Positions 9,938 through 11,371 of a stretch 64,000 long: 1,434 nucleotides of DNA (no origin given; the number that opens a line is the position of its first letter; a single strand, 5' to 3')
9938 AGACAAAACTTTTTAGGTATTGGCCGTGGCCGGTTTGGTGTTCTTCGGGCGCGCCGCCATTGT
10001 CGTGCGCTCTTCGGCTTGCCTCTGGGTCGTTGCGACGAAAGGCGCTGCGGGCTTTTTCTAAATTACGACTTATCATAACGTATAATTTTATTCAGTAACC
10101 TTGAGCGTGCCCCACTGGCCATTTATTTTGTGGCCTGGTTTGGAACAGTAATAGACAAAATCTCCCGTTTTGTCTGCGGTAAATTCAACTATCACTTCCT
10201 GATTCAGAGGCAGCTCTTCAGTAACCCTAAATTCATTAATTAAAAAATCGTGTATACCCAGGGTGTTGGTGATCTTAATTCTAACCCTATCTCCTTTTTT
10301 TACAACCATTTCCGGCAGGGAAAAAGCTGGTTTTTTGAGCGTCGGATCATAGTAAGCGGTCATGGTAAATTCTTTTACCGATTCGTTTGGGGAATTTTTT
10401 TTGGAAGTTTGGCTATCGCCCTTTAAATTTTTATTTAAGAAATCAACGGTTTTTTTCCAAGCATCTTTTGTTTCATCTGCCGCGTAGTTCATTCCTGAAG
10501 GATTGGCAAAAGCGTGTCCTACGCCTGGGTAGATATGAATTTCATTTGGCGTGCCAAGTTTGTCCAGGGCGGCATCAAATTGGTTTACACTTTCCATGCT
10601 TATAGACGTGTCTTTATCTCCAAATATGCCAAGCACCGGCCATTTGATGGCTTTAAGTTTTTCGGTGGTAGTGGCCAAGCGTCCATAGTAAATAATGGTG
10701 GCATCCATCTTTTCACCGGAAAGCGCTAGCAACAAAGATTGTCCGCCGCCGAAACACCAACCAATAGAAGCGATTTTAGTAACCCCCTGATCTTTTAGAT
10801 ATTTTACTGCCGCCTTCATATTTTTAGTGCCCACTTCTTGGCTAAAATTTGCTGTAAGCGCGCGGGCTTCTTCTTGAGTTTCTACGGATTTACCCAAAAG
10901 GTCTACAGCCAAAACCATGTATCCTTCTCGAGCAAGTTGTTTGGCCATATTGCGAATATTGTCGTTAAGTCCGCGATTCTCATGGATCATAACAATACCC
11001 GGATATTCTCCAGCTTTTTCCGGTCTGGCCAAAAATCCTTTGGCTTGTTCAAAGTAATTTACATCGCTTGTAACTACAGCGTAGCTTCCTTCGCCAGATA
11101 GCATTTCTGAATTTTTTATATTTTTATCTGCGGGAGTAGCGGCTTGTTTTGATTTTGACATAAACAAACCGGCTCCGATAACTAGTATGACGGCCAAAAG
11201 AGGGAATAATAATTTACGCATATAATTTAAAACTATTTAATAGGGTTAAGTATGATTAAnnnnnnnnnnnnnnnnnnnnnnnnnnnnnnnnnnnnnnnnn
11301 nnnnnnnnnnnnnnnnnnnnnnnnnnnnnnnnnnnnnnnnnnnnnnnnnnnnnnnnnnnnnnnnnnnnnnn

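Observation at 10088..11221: Dienelactone-hydrolase esterase fused to a C-terminal cupredoxin-like domain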

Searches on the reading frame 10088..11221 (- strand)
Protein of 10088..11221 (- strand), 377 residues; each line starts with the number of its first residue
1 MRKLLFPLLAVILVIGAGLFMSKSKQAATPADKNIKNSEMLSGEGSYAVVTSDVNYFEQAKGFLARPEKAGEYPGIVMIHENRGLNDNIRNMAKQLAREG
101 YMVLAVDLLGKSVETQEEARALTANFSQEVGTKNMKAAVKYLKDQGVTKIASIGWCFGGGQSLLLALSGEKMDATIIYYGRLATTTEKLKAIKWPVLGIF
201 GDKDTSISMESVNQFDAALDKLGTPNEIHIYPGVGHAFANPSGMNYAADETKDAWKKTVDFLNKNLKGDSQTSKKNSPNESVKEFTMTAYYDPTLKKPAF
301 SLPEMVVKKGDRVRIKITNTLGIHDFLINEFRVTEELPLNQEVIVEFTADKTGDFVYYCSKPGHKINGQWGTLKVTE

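Call 3: search_protein_families(library=pfam, proteins=[window:10091-11221:-], max_evalue=1)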
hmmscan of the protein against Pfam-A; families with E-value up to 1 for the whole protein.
seq(377 aa): 16 families
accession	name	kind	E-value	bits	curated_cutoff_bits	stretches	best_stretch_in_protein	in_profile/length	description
PF01738.24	DLH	-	2e-51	175.1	21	1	61-264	2-215/217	Dienelactone hydrolase family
PF00326.27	Peptidase_S9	-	2.8e-09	37.2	22.6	2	187-255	139-205/213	Prolyl oligopeptidase family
PF00561.26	Abhydrolase_1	-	7.3e-07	29.5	25.8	1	88-167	15-88/245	alpha/beta hydrolase fold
PF13473.12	Cupredoxin_1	-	3.9e-06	27.3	27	1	294-362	26-95/104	Cupredoxin-like domain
PF12740.14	PETase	-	7.5e-06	26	28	1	38-211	16-186/263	PET hydrolase-like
PF12146.15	Hydrolase_4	-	1.8e-05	24.6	27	2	183-238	181-234/239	Serine aminopeptidase, S33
PF08840.17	BAAT_C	-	6.8e-05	23.4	20.9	0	137-189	8-63/210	BAAT / Acyl-CoA thioester hydrolase C terminal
PF07224.18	Chlorophyllase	-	6.9e-05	22.2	26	1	63-171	32-139/301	Chlorophyllase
PF07731.20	Cu-oxidase_2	-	0.0086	16.3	20.4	1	332-372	90-130/137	Multicopper oxidase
PF02230.22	Abhydrolase_2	-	0.024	14.9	23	1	134-240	89-203/217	Phospholipase/Carboxylesterase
PF14084.11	DUF4264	-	0.025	14.6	27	1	257-269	18-30/52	Protein of unknown function (DUF4264)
PF01784.24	DUF34_NIF3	-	0.053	13.6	23.4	1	93-176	114-196/256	Duf34/NIF3 (NGG1p interacting factor 3)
PF07732.21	Cu-oxidase_3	-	0.057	13.9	21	0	301-326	25-49/119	Multicopper oxidase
PF17930.7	LpxI_N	-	0.1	13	25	1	92-154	15-73/129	LpxI N-terminal domain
PF03496.20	ADPrib_exo_Tox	-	0.12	12.2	23.4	1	208-272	54-114/196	ADP-ribosyltransferase exoenzyme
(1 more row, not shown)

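Call 4: search_protein_families(library=ncbifam, proteins=[window:10091-11221:-], max_evalue=1)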
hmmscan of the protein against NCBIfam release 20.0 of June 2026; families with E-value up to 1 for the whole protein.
seq(377 aa): 23 families
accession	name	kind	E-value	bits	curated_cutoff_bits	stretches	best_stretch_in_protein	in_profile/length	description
NF041440.1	hydrolase_YghX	exception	1e-34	120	460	1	55-266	77-292/292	YghX family hydrolase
TIGR04244.1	nitrous_NosZ_RR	equivalog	1.1e-07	30.9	625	1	296-365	542-615/627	TAT-dependent nitrous-oxide reductase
NF052460.1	L-NosZ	equivalog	8.7e-07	27.8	700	1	304-361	394-463/480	clade III lactonase-type nitrous-oxide reductase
NF050089.1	i_nPHAscl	equivalog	1.7e-06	27.3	300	2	69-168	14-104/288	intracellular short-chain-length polyhydroxyalkanoate depolymerase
TIGR03096.1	nitroso_cyanin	equivalog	7e-06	25.8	142.85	1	305-367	63-126/135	nitrosocyanin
NF041096.1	esterase_EstD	equivalog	3.1e-05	23.2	600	2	60-176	147-269/421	esterase EstD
NF011457.0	PRK14875.1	equivalog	3.3e-05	23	307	1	42-168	110-218/372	acetoin dehydrogenase dihydrolipoyllysine-residue acetyltransferase subunit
NF058650.1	GCSAG_HSLs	subfamily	0.00023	20.8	410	1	192-266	245-313/314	GCSAG motif subfamily hormone-sensitive lipase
NF051441.1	BisHyethTerphBdeA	equivalog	0.00081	18.7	520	1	36-211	57-229/305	bis(hydroxyethyl) terephthalate hydrolase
NF050117.1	aa3_CtaC_Actin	exception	0.00083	18.7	250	1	297-360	157-216/244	aa3-type cytochrome oxidase subunit II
TIGR03056.1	bchO_mg_che_rel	equivalog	0.0024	16.9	172.55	0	71-167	28-114/278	alpha/beta fold hydrolase BchO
TIGR04246.1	nitrous_NosZ_Gp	equivalog_domain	0.0056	15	625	1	303-360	499-560/578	Sec-dependent nitrous-oxide reductase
TIGR01738.1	bioH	equivalog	0.013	15.1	206.95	1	76-226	7-145/245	pimeloyl-ACP methyl ester esterase BioH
TIGR02866.1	CoxB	equivalog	0.014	15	147.7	1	302-360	117-175/202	cytochrome c oxidase subunit II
NF058649.1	GTSAG_HSLs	subfamily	0.017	14.5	380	1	201-266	253-312/312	GTSAG motif subfamily hormone-sensitive lipase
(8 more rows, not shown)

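Call 6: find_homologous_proteins(query=window:10088-11221:-, max_evalue=0.00001)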
Query window:10088-11221:- (377 aa): 6429 proteins with E <= 0.00001 among 8000 candidates; the best 120 are listed.
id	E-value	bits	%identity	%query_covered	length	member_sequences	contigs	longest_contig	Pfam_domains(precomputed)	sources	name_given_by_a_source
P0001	1.9e-249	845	100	100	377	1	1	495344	PF00326.28,PF12740.15,PF01738.25,PF13473.13,PF00561.27,PF12146.16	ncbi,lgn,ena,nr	ncbi:MAG: carboxymethylenebutenolidase [Parcubacteria group bacterium Gr01-1014_13]|nr:MAG: carboxym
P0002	3.1e-135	470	57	99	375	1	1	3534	PF00326.28,PF12740.15,PF01738.25,PF13473.13,PF00561.27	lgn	-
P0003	1.2e-133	464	57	98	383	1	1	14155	PF00326.28,PF12740.15,PF01738.25,PF13473.13,PF00561.27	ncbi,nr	ncbi:dienelactone hydrolase family protein [Candidatus Jorgensenbacteria bacterium]|nr:dienelactone 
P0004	3.9e-128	446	56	98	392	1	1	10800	PF12740.15,PF01738.25,PF13473.13,PF00561.27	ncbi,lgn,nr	ncbi:MAG: dienelactone hydrolase family protein [bacterium]|nr:dienelactone hydrolase family protein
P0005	9.3e-128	445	54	98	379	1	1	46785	PF00326.28,PF12740.15,PF01738.25,PF13473.13,PF00561.27,PF12146.16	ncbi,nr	ncbi:MAG: dienelactone hydrolase family protein [bacterium]|nr:dienelactone hydrolase family protein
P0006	5.3e-121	423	63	80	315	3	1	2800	PF00326.28,PF12740.15,PF01738.25,PF13473.13,PF00561.27,PF12146.16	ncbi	ncbi:MAG: dienelactone hydrolase family protein, partial [Patescibacteria group bacterium]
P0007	1.4e-110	388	49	100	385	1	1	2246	PF12740.15,PF01738.25,PF13473.13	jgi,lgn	-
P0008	7.7e-109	383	66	70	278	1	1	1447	PF00326.28,PF12740.15,PF01738.25,PF07224.18,PF08840.18,PF00561.27,PF12146.16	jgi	jgi:carboxymethylenebutenolidase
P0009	2.6e-105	371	61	68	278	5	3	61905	PF00326.28,PF12740.15,PF01738.25,PF00561.27,PF12146.16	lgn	-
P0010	6.2e-105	370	70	62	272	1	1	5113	PF00326.28,PF12740.15,PF01738.25,PF07224.18,PF00561.27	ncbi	-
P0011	1.7e-104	368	64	71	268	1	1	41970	PF00326.28,PF12740.15,PF01738.25,PF00561.27,PF12146.16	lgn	-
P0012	9.8e-104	366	66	67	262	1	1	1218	PF00326.28,PF01738.25,PF08840.18,PF00561.27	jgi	jgi:carboxymethylenebutenolidase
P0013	1.5e-103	365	64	71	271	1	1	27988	PF01738.25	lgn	-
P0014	1.1e-102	362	68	62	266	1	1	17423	PF01738.25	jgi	jgi:carboxymethylenebutenolidase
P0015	3.4e-102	361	68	62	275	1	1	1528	PF00326.28,PF12740.15,PF01738.25,PF00561.27,PF12146.16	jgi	jgi:carboxymethylenebutenolidase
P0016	3.6e-102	361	71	62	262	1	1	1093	PF00326.28,PF01738.25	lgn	-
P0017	5.0e-102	360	64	71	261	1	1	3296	PF00326.28,PF01738.25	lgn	-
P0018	6.6e-102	360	63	71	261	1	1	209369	PF00326.28,PF01738.25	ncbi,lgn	-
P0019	9.7e-102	359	66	63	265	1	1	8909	PF00326.28,PF12740.15,PF01738.25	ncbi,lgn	-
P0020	2.9e-101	358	63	71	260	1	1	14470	PF00326.28,PF12740.15,PF01738.25,PF00561.27,PF12146.16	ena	-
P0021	2.9e-101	358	62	69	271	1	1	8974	PF00326.28,PF01738.25,PF00561.27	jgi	jgi:carboxymethylenebutenolidase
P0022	3.0e-101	358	67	62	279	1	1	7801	PF00326.28,PF12740.15,PF01738.25,PF07224.18,PF00561.27,PF12146.16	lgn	-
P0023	4.9e-101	357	65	64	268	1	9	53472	PF00326.28,PF01738.25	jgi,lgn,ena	-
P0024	6.7e-101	357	66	67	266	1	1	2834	PF00326.28,PF01738.25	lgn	-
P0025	7.4e-101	356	68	62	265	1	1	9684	PF12740.15,PF01738.25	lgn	-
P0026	1.4e-100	356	63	71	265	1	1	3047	PF00326.28,PF12740.15,PF01738.25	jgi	jgi:carboxymethylenebutenolidase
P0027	1.6e-100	355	60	71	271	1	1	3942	PF00326.28,PF01738.25,PF08840.18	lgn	-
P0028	6.0e-100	353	68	62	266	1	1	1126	PF01738.25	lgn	-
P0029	6.7e-100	353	62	69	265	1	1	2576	PF01738.25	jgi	-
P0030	1.8e-99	352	64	66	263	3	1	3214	PF00326.28,PF12740.15,PF01738.25,PF07224.18,PF08840.18,PF00561.27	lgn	-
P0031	3.8e-99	351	58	71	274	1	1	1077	PF00326.28,PF01738.25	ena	-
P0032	3.9e-99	351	67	62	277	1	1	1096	PF00326.28,PF12740.15,PF01738.25,PF12146.16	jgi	-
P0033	4.2e-99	351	65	67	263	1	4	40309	PF12740.15,PF01738.25,PF00561.27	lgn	-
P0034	7.3e-99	350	63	68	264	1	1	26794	PF00326.28,PF01738.25,PF00561.27,PF12146.16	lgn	-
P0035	8.6e-99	350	62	71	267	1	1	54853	PF00326.28,PF01738.25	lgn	-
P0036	8.7e-99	350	60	71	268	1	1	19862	PF00326.28,PF01738.25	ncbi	-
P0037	1.0e-98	349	61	71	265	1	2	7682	PF00326.28,PF01738.25,PF12146.16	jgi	-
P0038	1.2e-98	349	61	71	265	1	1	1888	PF00326.28,PF01738.25,PF12146.16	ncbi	-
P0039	1.9e-98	349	60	71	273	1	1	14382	PF00326.28,PF01738.25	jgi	jgi:carboxymethylenebutenolidase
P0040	2.5e-98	348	63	69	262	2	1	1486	PF00326.28,PF01738.25,PF00561.27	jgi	jgi:carboxymethylenebutenolidase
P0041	5.0e-98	347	62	71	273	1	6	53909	PF00326.28,PF01738.25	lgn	-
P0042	6.0e-98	347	67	63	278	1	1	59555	PF01738.25,PF12146.16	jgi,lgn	jgi:carboxymethylenebutenolidase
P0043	1.0e-97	346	59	71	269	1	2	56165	PF00326.28,PF01738.25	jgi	jgi:carboxymethylenebutenolidase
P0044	1.1e-97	346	62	68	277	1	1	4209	PF00326.28,PF12740.15,PF01738.25,PF07224.18,PF00561.27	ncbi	-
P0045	1.1e-97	346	58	71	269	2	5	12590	PF00326.28,PF01738.25,PF12146.16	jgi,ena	-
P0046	1.2e-97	346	62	69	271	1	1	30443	PF00326.28,PF12740.15,PF01738.25,PF00561.27,PF12146.16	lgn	-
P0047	1.2e-97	346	64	69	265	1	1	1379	PF01738.25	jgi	jgi:carboxymethylenebutenolidase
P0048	1.3e-97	346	60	68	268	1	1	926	PF00326.28,PF01738.25,PF08840.18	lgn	-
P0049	1.8e-97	345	67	63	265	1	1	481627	PF00326.28,PF01738.25,PF00561.27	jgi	jgi:carboxymethylenebutenolidase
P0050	2.0e-97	345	62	69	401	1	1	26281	PF00326.28,PF03724.23,PF01738.25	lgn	-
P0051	2.4e-97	345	65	61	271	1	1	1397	PF00326.28,PF01738.25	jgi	jgi:carboxymethylenebutenolidase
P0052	2.8e-97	345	62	66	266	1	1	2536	PF00326.28,PF01738.25,PF00561.27,PF12146.16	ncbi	-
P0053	4.0e-97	344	63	64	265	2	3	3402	PF00326.28,PF12740.15,PF01738.25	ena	-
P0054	6.6e-97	343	59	71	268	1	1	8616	PF00326.28,PF01738.25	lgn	-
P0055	7.4e-97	343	65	62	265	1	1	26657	PF00326.28,PF01738.25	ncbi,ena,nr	ncbi:MAG TPA: dienelactone hydrolase family protein [Patescibacteria group bacterium]|nr:dienelacton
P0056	7.9e-97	343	67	63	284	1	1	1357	PF01738.25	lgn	-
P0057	9.3e-97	343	62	67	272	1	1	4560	PF00326.28,PF12740.15,PF01738.25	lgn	-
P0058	1.1e-96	343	59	71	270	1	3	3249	PF00326.28,PF12740.15,PF01738.25,PF00561.27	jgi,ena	-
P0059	1.2e-96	343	58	69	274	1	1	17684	PF00326.28,PF01738.25,PF08840.18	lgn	-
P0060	1.3e-96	342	61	71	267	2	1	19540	PF00326.28,PF01738.25,PF00561.27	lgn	-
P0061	1.4e-96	342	61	70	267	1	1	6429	PF01738.25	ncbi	-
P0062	2.0e-96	342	61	68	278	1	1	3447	PF00326.28,PF01738.25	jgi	jgi:carboxymethylenebutenolidase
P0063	2.4e-96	342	61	71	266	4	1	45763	PF00326.28,PF01738.25,PF12146.16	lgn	-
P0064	2.9e-96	341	59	71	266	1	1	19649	PF00326.28,PF01738.25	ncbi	-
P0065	3.2e-96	341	58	71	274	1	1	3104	PF00326.28,PF12740.15,PF01738.25,PF00561.27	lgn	-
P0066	4.3e-96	341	61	71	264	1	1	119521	PF01738.25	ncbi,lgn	-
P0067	4.6e-96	341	64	62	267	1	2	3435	PF01738.25,PF08840.18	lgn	-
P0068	5.4e-96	340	62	69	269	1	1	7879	PF00326.28,PF01738.25,PF12146.16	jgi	jgi:carboxymethylenebutenolidase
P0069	6.6e-96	340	61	66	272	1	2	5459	PF00326.28,PF01738.25,PF12146.16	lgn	-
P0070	7.2e-96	340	63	61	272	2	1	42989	PF00326.28,PF01738.25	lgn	-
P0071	1.2e-95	339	60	67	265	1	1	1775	PF00326.28,PF01738.25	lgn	-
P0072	1.3e-95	339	58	71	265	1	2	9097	PF00326.28,PF01738.25,PF00561.27,PF12146.16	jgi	-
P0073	1.8e-95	339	63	60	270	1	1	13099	PF00326.28,PF01738.25,PF00561.27,PF12146.16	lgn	-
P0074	1.9e-95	339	60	67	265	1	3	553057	PF00326.28,PF01738.25,PF00561.27,PF12146.16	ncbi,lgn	-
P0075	2.1e-95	339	61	69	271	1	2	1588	PF12740.15,PF01738.25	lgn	-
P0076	2.6e-95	338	68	62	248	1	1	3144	PF00326.28,PF01738.25,PF00561.27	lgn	-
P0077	3.2e-95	338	59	71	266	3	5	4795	PF00326.28,PF01738.25,PF12146.16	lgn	-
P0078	3.4e-95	338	65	63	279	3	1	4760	PF12740.15,PF01738.25,PF12146.16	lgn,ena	-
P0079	4.8e-95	337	66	62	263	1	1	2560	PF01738.25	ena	-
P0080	4.9e-95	337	59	71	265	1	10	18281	PF00326.28,PF01738.25,PF00561.27,PF12146.16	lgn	-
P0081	5.2e-95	337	59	70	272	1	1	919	PF00326.28,PF01738.25,PF08840.18,PF12146.16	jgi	-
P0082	5.3e-95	337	63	63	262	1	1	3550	PF00326.28,PF01738.25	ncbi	-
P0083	6.0e-95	337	65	62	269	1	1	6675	PF00326.28,PF01738.25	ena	-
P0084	6.5e-95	337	61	70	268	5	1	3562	PF00326.28,PF12740.15,PF01738.25,PF07224.18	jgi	-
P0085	6.7e-95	337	64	64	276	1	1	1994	PF12740.15,PF01738.25,PF00561.27,PF12146.16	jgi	jgi:carboxymethylenebutenolidase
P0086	7.8e-95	337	60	69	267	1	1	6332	PF00326.28,PF12740.15,PF01738.25,PF00561.27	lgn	-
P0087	8.3e-95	337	60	71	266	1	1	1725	PF12740.15,PF01738.25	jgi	jgi:carboxymethylenebutenolidase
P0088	8.8e-95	336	60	69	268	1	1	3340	PF01738.25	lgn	-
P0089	1.4e-94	336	61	67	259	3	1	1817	PF01738.25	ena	-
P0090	1.5e-94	336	59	69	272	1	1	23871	PF00326.28,PF01738.25,PF00561.27,PF12146.16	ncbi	-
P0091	2.8e-94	335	58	66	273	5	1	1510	PF00326.28,PF01738.25,PF00561.27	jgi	jgi:carboxymethylenebutenolidase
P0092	3.4e-94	335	62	63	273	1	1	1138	PF00326.28,PF01738.25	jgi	jgi:carboxymethylenebutenolidase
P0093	3.5e-94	335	60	71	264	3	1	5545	PF00326.28,PF01738.25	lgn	-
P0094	4.1e-94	334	57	71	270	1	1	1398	PF00326.28,PF01738.25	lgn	-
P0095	4.2e-94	334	63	63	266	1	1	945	PF00326.28,PF01738.25,PF00561.27,PF12146.16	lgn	-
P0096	4.5e-94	334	59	71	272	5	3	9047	PF00326.28,PF01738.25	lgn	-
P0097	4.7e-94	334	61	65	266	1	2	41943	PF00326.28,PF01738.25,PF12146.16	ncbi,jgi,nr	ncbi:dienelactone hydrolase family protein [Candidatus Parcubacteria bacterium]|nr:MAG: dienelactone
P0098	4.9e-94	334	63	60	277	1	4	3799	PF00326.28,PF01738.25,PF08840.18,PF12146.16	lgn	-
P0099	5.8e-94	334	58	69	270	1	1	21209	PF00326.28,PF01738.25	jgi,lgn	jgi:carboxymethylenebutenolidase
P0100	6.3e-94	334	64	61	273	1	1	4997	PF00326.28,PF01738.25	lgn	-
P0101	6.4e-94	334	57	71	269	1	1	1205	PF00326.28,PF01738.25,PF08840.18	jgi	jgi:carboxymethylenebutenolidase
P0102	6.5e-94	334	58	71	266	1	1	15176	PF00326.28,PF01738.25,PF12146.16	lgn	-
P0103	1.1e-93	333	58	69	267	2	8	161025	PF00326.28,PF01738.25,PF08840.18,PF12146.16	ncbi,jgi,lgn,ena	ncbi:MAG TPA: dienelactone hydrolase family protein [Candidatus Paceibacterota bacterium]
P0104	1.2e-93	333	62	63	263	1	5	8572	PF00326.28,PF01738.25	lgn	-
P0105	1.4e-93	333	62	69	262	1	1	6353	PF00326.28,PF12740.15,PF01738.25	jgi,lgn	jgi:carboxymethylenebutenolidase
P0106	1.9e-93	332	57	71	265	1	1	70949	PF00326.28,PF01738.25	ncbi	-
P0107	1.9e-93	332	57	71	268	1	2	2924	PF00326.28,PF01738.25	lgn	-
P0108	2.0e-93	332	59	71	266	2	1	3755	PF00326.28,PF01738.25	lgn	-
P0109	2.1e-93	332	58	71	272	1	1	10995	PF00326.28,PF12740.15,PF01738.25,PF00561.27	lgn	-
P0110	2.2e-93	332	56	70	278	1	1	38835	PF00326.28,PF01738.25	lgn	-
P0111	2.3e-93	332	64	62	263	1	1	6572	PF00326.28,PF01738.25,PF00561.27,PF12146.16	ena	-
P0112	2.4e-93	332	60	70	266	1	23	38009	PF00326.28,PF01738.25,PF00561.27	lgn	-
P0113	2.5e-93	332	60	66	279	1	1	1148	PF00326.28,PF01738.25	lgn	-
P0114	2.5e-93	332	59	69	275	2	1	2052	PF00326.28,PF01738.25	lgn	-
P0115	2.7e-93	332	58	66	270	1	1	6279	PF12740.15,PF01738.25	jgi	-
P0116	2.7e-93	332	59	69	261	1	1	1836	PF00326.28,PF01738.25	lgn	-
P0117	2.7e-93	332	57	71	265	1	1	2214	PF00326.28,PF01738.25,PF08840.18,PF00561.27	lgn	-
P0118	3.6e-93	331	62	63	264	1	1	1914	PF00326.28,PF01738.25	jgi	jgi:carboxymethylenebutenolidase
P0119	3.6e-93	331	60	65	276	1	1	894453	PF00326.28,PF01738.25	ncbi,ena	-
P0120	4.3e-93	331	63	64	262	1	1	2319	PF00326.28,PF12740.15,PF01738.25,PF07224.18,PF00561.27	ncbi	-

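Call 10: find_encoding_contigs(protein=P0001, flank=10000, max_places=3)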
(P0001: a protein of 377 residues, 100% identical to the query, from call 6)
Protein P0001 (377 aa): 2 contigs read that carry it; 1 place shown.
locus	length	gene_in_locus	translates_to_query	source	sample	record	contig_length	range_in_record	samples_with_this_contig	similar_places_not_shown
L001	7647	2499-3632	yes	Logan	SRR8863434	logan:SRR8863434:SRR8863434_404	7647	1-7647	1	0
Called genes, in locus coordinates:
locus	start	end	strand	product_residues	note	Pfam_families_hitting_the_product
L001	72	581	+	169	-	PF06185:YecM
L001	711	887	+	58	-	PF20106:DUF6496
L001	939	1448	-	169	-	PF01042:Ribonuc_L-PSP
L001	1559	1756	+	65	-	-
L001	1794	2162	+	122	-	-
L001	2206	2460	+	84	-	PF01035:DNA_binding_1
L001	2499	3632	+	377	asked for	PF13473:Cupredoxin_1 (faint), PF12740:PETase (weak), PF01738:DLH, PF00561:Abhydrolase_1 (faint), PF12146:Hydrolase_4 (faint), PF00326:Peptidase_S9 (faint)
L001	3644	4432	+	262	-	PF01988:VIT1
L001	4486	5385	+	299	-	PF17773:UPF0176_N, PF00581:Rhodanese, PF12368:Rhodanese_C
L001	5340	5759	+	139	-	PF01641:SelR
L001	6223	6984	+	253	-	PF02463:SMC_N (faint), PF00005:ABC_tran, PF13555:AAA_29 (faint), PF13304:AAA_21 (faint)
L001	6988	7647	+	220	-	?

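Call 15: find_encoding_contigs(protein=P0005, flank=8000, max_places=2)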
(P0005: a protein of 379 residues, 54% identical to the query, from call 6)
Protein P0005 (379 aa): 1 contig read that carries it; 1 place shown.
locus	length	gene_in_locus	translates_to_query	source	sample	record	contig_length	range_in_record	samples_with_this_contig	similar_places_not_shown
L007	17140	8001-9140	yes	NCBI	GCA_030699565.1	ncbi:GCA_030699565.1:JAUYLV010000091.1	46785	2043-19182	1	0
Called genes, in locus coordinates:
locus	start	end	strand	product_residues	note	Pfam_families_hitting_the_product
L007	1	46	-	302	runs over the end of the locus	PF01435:Peptidase_M48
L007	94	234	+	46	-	-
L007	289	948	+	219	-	PF09335:VTT_dom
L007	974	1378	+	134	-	-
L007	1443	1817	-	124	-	PF04304:DUF454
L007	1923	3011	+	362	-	PF06500:FrsA-like (weak), PF20434:BD-FAE, PF00561:Abhydrolase_1, PF12146:Hydrolase_4, PF12697:Abhydrolase_6, PF00326:Peptidase_S9, PF01738:DLH, PF07859:Abhydrolase_3, +3 more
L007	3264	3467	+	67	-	-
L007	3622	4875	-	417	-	PF01053:Cys_Met_Meta_PP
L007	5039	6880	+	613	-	PF08439:Peptidase_M3_N, PF01432:Peptidase_M3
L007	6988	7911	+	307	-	PF00293:NUDIX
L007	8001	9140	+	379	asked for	PF12740:PETase (weak), PF01738:DLH, PF00561:Abhydrolase_1 (weak), PF12146:Hydrolase_4 (faint), PF00326:Peptidase_S9 (faint), PF13473:Cupredoxin_1 (weak)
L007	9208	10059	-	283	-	PF00300:His_Phos_1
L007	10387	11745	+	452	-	PF22691:Thiolase_C_1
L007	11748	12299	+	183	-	PF01796:OB_ChsH2_C (weak)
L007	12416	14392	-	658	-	PF16177:ACAS_N, PF00501:AMP-binding, PF13193:AMP-binding_C (weak)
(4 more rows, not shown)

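Call 16: find_encoding_contigs(protein=P0003, flank=8000, max_places=2)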
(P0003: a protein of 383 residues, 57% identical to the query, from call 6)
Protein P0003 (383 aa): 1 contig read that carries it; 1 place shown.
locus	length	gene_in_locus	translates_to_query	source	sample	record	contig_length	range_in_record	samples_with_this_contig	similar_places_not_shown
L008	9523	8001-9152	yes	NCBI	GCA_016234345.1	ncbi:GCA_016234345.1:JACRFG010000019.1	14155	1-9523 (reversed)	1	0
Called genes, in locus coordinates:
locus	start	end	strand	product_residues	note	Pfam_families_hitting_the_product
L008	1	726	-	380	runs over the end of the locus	PF00482:T2SSF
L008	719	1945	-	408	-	PF00437:T2SSE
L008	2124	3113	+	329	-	PF04326:SLFN_AlbA_2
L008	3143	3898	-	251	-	PF12705:PDDEXK_1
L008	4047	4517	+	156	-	-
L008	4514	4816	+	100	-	-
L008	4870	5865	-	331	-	PF03405:FA_desaturase_2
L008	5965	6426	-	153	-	-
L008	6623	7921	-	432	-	PF04851:ResIII, PF00270:DEAD, PF00271:Helicase_C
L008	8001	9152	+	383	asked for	PF00561:Abhydrolase_1 (faint), PF12740:PETase (weak), PF01738:DLH, PF00326:Peptidase_S9 (faint), PF13473:Cupredoxin_1 (weak)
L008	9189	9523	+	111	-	PF18920:DUF5671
